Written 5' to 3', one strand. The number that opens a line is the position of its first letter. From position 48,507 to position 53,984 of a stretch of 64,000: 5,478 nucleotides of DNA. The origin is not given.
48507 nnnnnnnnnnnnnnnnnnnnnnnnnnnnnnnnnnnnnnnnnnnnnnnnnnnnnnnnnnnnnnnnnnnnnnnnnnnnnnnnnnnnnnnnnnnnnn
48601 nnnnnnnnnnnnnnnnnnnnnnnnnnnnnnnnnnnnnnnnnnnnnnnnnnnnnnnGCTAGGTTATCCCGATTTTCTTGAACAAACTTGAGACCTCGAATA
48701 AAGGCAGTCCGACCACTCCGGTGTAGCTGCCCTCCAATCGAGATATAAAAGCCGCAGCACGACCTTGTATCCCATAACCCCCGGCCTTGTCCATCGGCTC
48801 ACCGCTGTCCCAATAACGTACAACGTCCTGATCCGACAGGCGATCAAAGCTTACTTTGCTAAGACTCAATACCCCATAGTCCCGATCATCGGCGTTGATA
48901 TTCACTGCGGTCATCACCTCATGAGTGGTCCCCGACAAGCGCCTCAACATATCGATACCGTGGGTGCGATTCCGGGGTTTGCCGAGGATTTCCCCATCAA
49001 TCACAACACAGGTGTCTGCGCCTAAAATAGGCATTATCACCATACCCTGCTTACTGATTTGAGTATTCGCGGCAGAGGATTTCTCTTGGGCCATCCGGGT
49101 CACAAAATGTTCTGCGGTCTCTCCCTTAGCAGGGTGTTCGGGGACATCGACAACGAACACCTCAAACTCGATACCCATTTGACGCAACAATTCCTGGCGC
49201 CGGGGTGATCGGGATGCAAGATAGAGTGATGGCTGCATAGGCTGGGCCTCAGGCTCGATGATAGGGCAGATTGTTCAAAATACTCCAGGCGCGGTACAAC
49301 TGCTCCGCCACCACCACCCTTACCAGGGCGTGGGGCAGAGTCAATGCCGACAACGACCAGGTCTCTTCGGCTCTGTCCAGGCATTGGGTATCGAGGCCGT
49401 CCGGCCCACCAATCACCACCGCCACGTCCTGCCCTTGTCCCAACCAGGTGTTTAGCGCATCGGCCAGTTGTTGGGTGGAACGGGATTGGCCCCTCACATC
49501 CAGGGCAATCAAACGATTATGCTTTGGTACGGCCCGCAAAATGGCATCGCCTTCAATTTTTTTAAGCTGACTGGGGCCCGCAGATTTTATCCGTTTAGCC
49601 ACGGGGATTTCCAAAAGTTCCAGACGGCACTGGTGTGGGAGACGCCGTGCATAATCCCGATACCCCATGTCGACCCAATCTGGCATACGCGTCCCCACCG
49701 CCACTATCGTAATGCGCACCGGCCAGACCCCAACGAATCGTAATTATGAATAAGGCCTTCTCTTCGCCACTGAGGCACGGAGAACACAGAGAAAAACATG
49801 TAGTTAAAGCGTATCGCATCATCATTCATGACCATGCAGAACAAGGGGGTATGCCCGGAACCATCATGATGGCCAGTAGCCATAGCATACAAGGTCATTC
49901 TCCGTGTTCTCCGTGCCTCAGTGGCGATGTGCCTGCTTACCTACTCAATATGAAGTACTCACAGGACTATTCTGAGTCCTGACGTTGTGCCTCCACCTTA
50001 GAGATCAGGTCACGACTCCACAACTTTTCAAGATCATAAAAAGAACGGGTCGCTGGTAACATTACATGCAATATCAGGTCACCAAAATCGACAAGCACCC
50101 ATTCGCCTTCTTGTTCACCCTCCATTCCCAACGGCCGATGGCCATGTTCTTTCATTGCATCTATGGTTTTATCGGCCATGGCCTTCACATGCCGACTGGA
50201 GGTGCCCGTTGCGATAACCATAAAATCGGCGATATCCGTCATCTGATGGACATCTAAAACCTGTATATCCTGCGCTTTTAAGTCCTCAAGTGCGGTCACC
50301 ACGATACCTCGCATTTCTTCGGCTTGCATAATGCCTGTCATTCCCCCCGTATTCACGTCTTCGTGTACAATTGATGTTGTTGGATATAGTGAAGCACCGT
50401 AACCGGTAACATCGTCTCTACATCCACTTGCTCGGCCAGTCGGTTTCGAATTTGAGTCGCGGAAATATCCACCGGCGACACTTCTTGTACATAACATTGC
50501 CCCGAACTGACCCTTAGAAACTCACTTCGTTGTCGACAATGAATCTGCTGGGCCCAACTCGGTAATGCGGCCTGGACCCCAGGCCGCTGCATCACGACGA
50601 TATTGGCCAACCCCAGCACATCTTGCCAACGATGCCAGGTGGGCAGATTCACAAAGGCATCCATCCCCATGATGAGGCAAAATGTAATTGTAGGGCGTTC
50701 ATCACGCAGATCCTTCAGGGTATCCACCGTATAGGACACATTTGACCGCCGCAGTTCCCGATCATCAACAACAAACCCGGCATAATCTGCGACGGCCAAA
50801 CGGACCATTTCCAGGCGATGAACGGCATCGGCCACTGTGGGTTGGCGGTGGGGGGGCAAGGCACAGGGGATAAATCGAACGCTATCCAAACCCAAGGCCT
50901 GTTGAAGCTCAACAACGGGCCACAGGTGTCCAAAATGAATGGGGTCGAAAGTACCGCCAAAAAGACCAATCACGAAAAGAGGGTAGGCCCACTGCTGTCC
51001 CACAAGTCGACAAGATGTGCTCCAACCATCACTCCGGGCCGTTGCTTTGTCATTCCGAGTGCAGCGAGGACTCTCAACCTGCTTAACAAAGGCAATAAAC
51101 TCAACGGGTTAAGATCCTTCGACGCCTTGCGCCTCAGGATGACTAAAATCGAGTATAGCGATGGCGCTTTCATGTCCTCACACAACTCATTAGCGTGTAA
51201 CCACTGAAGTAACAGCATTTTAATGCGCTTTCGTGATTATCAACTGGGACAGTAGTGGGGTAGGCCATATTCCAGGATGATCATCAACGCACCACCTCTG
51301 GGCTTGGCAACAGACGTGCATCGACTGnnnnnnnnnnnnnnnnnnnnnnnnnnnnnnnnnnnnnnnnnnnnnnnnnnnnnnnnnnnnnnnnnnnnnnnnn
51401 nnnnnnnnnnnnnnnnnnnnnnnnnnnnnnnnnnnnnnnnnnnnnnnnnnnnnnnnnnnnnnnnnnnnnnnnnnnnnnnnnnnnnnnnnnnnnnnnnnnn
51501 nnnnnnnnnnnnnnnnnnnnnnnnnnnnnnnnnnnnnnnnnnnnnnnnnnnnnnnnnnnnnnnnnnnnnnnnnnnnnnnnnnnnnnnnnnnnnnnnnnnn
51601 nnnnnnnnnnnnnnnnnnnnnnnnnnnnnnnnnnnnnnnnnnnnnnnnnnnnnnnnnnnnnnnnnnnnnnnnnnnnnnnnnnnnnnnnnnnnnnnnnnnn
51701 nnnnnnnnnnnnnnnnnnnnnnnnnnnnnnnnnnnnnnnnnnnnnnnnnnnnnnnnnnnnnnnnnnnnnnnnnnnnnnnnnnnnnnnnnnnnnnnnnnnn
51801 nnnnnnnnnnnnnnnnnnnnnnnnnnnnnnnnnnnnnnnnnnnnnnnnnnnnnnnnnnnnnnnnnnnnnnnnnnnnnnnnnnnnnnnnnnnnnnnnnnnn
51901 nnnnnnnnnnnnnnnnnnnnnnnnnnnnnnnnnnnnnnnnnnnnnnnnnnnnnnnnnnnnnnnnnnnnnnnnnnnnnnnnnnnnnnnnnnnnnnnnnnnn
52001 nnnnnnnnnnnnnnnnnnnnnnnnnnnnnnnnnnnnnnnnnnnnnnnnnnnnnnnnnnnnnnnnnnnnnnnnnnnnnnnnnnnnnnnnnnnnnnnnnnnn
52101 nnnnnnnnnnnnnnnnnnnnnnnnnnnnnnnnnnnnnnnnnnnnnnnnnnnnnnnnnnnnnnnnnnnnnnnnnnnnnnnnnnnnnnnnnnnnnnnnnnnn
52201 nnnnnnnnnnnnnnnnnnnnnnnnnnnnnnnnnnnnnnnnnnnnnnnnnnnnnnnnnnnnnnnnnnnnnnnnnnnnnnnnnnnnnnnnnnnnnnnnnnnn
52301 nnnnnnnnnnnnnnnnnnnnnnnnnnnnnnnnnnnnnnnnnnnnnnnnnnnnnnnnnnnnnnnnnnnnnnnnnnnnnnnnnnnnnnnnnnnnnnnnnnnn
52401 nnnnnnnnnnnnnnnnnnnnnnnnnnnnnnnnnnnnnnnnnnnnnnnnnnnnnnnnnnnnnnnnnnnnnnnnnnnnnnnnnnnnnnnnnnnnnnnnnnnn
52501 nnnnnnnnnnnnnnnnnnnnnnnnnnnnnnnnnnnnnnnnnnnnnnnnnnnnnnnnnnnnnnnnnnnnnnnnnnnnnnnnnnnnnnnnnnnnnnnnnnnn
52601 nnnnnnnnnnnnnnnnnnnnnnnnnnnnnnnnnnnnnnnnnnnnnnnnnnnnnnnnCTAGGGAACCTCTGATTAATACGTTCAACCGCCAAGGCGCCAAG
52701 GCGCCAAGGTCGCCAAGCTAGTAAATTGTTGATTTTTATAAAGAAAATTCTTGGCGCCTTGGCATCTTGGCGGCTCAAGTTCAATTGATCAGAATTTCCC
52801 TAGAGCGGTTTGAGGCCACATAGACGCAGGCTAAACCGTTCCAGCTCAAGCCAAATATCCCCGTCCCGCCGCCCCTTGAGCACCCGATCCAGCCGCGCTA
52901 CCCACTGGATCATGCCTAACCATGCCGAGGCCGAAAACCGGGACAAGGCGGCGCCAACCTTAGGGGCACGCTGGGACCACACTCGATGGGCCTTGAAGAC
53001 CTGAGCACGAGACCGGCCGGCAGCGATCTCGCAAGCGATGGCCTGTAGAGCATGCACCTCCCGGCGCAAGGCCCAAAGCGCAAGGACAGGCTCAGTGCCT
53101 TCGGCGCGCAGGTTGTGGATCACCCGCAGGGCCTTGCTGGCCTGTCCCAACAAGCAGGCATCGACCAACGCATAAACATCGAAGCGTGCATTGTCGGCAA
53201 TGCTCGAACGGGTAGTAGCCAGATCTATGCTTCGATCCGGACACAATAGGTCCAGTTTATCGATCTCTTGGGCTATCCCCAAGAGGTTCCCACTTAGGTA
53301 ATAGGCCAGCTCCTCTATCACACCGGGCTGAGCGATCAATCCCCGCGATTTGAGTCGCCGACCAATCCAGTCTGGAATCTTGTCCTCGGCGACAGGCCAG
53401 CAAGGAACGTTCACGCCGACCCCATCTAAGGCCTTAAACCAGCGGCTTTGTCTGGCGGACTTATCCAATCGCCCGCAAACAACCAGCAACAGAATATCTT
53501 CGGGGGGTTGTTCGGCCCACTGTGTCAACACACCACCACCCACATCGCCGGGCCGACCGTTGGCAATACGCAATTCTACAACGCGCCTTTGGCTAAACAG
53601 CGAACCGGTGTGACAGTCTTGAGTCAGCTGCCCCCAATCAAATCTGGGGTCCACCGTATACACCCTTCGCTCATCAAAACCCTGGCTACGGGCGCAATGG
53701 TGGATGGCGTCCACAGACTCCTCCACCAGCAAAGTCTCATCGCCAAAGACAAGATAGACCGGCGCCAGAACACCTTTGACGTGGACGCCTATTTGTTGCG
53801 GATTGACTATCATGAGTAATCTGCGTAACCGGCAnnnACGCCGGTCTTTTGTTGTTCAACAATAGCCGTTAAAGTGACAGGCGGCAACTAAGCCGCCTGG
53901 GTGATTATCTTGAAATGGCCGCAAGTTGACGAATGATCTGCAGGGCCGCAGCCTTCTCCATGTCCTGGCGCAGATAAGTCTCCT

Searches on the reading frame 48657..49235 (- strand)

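Call 38: search_protein_families(library=pfam, proteins=[window:48657-49235:-])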
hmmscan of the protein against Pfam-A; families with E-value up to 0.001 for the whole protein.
window:48657-49235:- (192 aa): 1 family
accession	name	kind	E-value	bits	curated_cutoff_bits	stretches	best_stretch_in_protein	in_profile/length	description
PF02545.19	Maf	-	2.7e-56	190.7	27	1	4-188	2-186/187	Maf-like protein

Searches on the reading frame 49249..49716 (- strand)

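Call 38: search_protein_families(library=pfam, proteins=[window:49249-49716:-])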
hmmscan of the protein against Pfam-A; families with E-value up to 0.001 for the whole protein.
window:49249-49716:- (155 aa): 1 family
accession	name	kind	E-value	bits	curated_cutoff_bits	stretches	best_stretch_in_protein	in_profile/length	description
PF02590.22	SPOUT_MTase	-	3.6e-47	160.7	27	1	1-153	2-154/154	Predicted SPOUT methyltransferase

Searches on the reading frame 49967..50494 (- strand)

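Call 38: search_protein_families(library=pfam, proteins=[window:49967-50494:-])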
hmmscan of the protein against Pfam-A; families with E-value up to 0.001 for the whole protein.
window:49967-50494:- (175 aa): 1 family
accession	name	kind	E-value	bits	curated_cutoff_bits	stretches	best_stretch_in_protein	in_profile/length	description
PF02410.21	RsfS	-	8e-35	119.4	21.6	1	65-159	3-98/98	Ribosomal silencing factor during starvation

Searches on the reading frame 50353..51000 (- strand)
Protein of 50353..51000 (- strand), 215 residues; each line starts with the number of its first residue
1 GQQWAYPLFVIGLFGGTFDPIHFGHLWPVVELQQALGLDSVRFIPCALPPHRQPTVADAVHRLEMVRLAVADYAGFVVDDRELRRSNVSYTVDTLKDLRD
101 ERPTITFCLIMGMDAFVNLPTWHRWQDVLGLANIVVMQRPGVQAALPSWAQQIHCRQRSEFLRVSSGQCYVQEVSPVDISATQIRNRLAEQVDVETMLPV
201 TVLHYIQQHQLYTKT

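Call 38: search_protein_families(library=pfam, proteins=[window:50353-51000:-])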
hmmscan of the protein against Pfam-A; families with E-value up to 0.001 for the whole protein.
window:50353-51000:- (215 aa): 1 family
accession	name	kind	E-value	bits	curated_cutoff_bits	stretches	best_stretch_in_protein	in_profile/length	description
PF01467.32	CTP_transf_like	-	2.1e-24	86.6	21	1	13-187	1-133/133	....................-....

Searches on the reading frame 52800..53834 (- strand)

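Call 38: search_protein_families(library=pfam, proteins=[window:52800-53834:-])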
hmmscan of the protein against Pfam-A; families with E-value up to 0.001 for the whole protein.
window:52800-53834:- (344 aa): 3 families
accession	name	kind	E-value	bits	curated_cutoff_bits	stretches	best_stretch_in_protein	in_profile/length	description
PF14840.11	DNA_pol3_delt_C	-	2.9e-18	66.8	27.3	1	222-340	3-120/125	Processivity clamp loader gamma complex DNA pol III C-term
PF06144.19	DNA_pol3_delta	-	5.5e-16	59.1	21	1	27-138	1-116/124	DNA polymerase III, delta subunit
PF21694.2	DNA_pol3_delta_C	-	2.6e-06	27.9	27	1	219-330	3-115/121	DNA polymerase III delta subunit, C-terminal domain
